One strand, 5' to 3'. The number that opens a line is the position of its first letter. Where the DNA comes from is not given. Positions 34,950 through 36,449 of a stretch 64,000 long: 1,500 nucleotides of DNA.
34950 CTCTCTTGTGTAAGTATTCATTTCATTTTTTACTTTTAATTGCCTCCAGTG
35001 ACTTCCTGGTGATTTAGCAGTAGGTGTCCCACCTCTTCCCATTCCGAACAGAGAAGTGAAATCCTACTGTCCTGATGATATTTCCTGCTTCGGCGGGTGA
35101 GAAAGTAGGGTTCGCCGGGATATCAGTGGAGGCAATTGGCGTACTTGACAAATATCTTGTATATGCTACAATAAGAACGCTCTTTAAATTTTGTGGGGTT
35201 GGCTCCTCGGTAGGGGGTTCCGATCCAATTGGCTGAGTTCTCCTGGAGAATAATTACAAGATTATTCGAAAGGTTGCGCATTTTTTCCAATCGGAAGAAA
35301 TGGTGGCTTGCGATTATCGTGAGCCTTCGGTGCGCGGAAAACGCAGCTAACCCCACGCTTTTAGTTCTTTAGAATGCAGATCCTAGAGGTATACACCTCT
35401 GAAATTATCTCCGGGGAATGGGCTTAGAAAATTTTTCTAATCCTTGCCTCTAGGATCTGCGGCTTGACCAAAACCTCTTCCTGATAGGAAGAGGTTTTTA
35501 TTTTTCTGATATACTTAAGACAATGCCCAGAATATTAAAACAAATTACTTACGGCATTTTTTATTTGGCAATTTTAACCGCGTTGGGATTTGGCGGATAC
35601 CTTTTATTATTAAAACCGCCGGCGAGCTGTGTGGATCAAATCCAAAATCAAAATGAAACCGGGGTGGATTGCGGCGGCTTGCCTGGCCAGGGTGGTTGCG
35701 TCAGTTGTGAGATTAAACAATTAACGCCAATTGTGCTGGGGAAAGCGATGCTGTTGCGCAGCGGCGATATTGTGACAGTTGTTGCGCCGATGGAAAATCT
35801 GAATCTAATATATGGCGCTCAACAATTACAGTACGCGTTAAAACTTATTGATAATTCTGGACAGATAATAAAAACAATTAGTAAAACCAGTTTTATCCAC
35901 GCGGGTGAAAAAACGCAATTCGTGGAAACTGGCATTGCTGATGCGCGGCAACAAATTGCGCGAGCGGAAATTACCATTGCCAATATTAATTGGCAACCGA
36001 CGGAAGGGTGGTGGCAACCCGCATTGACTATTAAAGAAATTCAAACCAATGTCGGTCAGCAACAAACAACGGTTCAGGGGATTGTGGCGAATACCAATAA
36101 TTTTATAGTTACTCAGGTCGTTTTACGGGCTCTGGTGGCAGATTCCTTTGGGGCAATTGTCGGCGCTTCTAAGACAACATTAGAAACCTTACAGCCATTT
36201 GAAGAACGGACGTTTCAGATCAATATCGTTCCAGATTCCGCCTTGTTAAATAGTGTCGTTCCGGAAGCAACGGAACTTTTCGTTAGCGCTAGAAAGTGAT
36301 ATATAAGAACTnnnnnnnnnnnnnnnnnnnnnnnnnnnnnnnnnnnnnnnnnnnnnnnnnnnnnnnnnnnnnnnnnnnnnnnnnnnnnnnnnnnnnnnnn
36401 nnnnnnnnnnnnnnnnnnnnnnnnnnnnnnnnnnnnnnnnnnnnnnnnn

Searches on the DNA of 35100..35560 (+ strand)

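Call 4: search_rna_families(source=window, start=35100, end=35560, threshold=evalue, max_evalue=10, show_alignments=3)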
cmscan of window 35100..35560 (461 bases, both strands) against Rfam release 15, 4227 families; matches with E-value up to 10: 10.
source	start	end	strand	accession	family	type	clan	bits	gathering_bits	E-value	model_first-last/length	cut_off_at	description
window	35428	35517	+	RF02634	EF3314_EF3315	Gene; sRNA;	-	23.7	100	0.0023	1-141/141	no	Enterococcus sRNA EF3314_EF3315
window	35362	35505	+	RF00515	PyrR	Cis-reg;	-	23.7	54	0.44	1-115/115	no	PyrR binding site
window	35470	35517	-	RF01771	rnk_leader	Cis-reg; leader;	-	21.2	50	0.33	52-100/109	no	Enterobacteria rnk leader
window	35470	35498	-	RF01772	rnk_pseudo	Cis-reg; leader;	-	18.4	55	1.2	73-100/108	no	Pseudomonas rnk leader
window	35466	35543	-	RF02075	STnc230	Gene; sRNA;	-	17.7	50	5.7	1-83/83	no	Enterobacterial sRNA STnc230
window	35470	35540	-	RF00561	SNORA40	Gene; snRNA; snoRNA; HACA-box;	-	16.8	51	2.3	1-128/128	no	Small nucleolar RNA SNORA40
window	35474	35536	-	RF02970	EGFOA-assoc-1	Gene; sRNA;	-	16.7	224.5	0.02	171-234/250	no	EGFOA-assoc-1 RNA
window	35472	35496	+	RF04239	mir-4679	Gene; miRNA;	-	15.7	88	4.6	1-75/75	no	mir-4679 microRNA precursor family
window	35364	35509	+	RF00557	L10_leader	Cis-reg; leader;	-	15.5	44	3.7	1-138/138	no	Ribosomal protein L10 leader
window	35472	35496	-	RF04239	mir-4679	Gene; miRNA;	-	15.1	88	6.5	1-75/75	no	mir-4679 microRNA precursor family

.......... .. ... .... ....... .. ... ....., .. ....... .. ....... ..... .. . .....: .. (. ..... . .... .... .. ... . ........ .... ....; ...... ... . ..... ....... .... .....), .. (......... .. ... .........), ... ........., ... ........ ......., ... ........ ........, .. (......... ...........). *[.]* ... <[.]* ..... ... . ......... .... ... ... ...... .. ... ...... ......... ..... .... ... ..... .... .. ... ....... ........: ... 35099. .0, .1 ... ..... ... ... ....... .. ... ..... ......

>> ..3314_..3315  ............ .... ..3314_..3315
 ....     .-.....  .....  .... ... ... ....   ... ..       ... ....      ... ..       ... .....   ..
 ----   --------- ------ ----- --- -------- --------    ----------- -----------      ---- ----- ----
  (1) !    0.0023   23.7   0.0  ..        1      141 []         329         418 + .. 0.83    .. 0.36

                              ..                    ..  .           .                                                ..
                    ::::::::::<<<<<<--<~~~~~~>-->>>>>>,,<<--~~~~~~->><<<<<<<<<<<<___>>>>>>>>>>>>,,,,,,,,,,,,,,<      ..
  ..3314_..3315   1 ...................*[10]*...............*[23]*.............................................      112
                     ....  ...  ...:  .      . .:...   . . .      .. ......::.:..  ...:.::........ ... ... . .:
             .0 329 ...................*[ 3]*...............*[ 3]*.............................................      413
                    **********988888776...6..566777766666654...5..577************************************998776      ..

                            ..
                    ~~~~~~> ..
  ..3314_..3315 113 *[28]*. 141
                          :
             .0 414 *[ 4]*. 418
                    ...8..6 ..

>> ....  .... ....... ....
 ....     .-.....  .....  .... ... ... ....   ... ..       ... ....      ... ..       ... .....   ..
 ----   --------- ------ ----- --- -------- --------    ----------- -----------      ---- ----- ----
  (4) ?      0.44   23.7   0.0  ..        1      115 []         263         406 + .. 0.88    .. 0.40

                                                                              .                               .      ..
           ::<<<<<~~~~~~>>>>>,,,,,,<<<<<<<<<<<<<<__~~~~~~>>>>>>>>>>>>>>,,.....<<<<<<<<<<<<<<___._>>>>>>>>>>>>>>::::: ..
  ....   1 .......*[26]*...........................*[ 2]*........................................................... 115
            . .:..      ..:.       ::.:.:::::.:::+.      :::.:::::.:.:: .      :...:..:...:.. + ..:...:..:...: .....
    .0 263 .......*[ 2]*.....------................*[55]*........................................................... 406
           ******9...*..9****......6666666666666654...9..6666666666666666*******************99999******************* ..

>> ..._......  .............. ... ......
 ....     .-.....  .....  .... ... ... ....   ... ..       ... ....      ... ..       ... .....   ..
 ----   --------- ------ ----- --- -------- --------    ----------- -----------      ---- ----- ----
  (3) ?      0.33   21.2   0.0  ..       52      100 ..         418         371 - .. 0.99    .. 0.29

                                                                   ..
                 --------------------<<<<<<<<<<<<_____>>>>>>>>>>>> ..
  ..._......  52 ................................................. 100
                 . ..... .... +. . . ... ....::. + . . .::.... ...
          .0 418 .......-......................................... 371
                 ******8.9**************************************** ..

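Call 76: search_dna_similar(query=window:35140-35520:+, collection=plasmids, mode=distant, max_evalue=0.01, max_rows=10)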
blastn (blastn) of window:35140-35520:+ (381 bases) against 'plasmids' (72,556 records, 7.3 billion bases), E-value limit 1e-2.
No match.

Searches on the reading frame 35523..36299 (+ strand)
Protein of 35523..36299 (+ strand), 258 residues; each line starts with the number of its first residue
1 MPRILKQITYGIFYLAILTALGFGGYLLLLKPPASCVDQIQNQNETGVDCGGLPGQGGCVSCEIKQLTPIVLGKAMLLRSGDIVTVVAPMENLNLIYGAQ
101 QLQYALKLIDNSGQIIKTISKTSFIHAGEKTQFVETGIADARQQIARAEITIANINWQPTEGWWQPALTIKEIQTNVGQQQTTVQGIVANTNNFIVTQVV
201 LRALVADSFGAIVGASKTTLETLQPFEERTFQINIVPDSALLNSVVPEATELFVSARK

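Call 16: find_encoding_contigs(protein=window:35523-36299:+, flank=3000, max_places=10)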
Protein window:35523-36299:+ (258 aa): 13 contigs read that carry it; 9 places shown.
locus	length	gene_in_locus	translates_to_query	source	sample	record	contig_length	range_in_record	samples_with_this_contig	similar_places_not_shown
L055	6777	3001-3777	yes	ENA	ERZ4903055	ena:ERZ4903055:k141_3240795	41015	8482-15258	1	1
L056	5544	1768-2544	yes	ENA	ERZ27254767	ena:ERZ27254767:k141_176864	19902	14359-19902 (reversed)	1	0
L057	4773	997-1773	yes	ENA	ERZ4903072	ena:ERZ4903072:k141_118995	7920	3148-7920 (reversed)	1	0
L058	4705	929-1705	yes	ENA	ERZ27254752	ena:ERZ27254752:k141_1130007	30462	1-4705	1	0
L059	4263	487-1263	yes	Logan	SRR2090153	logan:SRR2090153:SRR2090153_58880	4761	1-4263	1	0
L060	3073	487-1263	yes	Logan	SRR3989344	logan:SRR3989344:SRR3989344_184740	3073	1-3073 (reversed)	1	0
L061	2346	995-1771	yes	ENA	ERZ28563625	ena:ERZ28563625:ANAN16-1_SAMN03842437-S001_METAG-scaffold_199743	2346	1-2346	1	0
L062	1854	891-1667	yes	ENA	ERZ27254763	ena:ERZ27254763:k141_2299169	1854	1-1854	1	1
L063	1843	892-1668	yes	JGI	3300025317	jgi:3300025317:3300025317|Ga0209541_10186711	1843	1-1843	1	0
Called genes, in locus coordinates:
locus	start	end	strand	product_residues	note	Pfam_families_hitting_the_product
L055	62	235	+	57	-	-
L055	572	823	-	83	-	-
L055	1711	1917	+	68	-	-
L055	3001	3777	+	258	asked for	-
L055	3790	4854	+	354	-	PF01098:FTSW_RODA_SPOVE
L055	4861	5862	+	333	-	PF02618:YceG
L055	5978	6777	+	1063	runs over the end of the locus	PF04563:RNA_pol_Rpb2_1, PF04561:RNA_pol_Rpb2_2, PF04565:RNA_pol_Rpb2_3, PF10385:RNA_pol_Rpb2_45, PF00562:RNA_pol_Rpb2_6, PF04560:RNA_pol_Rpb2_7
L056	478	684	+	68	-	-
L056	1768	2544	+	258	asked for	-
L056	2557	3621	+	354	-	PF01098:FTSW_RODA_SPOVE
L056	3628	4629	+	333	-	PF02618:YceG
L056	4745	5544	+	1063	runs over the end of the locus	PF04563:RNA_pol_Rpb2_1, PF04561:RNA_pol_Rpb2_2, PF04565:RNA_pol_Rpb2_3, PF10385:RNA_pol_Rpb2_45, PF00562:RNA_pol_Rpb2_6, PF04560:RNA_pol_Rpb2_7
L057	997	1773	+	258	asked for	-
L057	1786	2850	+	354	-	PF01098:FTSW_RODA_SPOVE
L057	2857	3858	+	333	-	PF02618:YceG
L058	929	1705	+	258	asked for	-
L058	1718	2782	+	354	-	PF01098:FTSW_RODA_SPOVE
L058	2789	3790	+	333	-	PF02618:YceG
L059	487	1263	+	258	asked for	-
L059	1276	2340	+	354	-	PF01098:FTSW_RODA_SPOVE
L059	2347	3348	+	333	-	PF02618:YceG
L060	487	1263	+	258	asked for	-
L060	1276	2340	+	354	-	PF01098:FTSW_RODA_SPOVE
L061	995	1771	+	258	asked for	-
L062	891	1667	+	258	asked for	-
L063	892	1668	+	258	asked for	-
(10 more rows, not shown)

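Call 18: find_homologous_proteins(query=window:35523-36296:+, max_evalue=1e-10)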
Query window:35523-36296:+ (258 aa): 19 proteins with E <= 1e-10 among 1177 candidates.
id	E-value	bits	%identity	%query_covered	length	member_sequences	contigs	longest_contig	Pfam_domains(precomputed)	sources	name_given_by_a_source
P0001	8.0e-164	561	100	100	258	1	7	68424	-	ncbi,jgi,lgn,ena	ncbi:MAG TPA: FxLYD domain-containing protein [Candidatus Paceibacterota bacterium]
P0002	3.6e-116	405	71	100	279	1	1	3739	-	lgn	-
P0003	4.4e-46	175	38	96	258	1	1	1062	-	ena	-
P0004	4.4e-43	166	38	96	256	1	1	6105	-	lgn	-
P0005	2.4e-42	163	38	96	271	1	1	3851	-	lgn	-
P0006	2.2e-41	160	33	100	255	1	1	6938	-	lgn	-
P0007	4.7e-41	159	38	96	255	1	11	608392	-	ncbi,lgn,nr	ncbi:MAG: hypothetical protein HYY86_02070 [Candidatus Harrisonbacteria bacterium]|nr:hypothetical p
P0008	2.3e-34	137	36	96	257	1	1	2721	-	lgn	-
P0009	2.5e-34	137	33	90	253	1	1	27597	-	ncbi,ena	-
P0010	2.0e-33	134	32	98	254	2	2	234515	-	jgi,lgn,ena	-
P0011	1.9e-32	131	34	100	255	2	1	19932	-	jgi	jgi:hypothetical protein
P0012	2.1e-31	127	34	100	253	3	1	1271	-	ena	-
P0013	4.1e-30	123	34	90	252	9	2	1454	-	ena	-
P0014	6.1e-30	123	33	100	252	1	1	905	-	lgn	-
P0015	1.6e-29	121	32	100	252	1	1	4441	-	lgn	-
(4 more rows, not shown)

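Call 19: find_encoding_contigs(protein=P0002, flank=4000, max_places=5)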
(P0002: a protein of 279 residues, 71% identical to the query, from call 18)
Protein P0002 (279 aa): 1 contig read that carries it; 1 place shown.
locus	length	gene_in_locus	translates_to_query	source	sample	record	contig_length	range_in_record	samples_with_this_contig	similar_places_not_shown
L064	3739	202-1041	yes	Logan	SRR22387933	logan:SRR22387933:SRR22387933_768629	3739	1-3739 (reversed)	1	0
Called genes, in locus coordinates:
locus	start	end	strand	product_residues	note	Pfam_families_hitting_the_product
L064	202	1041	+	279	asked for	-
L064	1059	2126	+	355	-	PF01098:FTSW_RODA_SPOVE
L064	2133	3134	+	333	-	PF02618:YceG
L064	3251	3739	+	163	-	?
